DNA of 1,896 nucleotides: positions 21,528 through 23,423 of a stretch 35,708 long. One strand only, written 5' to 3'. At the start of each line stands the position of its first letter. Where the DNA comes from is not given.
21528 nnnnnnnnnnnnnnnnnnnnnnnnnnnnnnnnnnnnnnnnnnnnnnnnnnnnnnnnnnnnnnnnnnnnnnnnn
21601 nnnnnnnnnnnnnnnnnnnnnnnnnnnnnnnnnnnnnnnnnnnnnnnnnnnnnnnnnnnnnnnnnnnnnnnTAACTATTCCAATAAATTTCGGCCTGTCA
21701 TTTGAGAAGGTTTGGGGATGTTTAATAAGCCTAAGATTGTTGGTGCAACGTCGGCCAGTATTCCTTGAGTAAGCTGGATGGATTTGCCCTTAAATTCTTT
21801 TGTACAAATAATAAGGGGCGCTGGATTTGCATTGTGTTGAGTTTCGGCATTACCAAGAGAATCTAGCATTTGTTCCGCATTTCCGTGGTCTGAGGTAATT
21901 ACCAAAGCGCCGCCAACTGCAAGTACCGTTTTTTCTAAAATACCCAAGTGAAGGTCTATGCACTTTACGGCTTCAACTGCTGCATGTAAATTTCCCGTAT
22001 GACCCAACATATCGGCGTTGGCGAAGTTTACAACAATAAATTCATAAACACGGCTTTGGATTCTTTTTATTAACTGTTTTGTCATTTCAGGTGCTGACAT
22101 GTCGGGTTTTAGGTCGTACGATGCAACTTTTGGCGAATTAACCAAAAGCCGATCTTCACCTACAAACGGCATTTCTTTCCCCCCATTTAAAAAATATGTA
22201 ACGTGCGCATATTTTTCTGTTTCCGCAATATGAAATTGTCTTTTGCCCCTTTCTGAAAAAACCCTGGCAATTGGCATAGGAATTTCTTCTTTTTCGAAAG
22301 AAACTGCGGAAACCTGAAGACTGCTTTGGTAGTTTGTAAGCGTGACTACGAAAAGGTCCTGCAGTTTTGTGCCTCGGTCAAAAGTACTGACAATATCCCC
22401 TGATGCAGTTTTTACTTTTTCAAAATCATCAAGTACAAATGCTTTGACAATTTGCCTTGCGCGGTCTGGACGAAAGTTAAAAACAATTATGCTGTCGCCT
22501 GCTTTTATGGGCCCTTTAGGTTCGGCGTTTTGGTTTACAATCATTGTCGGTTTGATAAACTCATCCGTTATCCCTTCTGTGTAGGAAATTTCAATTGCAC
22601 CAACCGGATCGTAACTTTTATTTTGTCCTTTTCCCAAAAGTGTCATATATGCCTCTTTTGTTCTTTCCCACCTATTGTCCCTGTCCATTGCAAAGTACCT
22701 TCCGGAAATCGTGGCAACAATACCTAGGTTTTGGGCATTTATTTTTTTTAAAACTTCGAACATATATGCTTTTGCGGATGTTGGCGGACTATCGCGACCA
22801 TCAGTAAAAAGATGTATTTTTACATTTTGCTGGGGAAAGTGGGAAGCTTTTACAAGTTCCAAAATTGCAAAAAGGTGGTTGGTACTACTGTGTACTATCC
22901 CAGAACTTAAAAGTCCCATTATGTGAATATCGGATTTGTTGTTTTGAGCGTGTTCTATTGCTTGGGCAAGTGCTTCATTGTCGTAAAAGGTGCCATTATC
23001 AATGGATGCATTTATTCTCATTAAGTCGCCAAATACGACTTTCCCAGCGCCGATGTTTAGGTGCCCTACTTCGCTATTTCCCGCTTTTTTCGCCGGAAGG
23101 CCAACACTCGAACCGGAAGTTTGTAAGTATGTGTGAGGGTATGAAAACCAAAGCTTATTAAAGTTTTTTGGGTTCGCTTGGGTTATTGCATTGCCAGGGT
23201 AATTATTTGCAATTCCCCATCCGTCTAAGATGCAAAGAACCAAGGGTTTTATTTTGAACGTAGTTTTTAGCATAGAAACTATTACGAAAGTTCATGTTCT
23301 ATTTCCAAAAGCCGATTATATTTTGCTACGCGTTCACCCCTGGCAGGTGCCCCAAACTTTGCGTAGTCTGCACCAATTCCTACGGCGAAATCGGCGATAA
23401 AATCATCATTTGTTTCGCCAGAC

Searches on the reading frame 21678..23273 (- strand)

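Call 86: search_protein_families(library=pfam, proteins=[window:21678-23273:-])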
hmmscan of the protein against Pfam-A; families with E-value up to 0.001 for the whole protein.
window:21678-23273:- (532 aa): 2 families
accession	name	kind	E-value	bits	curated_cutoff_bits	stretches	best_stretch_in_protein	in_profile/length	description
PF06415.18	iPGM_N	-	1.4e-72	244.1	27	1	87-316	1-216/217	BPG-independent PGAM N-terminus (iPGM_N)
PF01676.23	Metalloenzyme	-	6.1e-68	229.5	24.3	1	9-520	1-251/252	Metalloenzyme superfamily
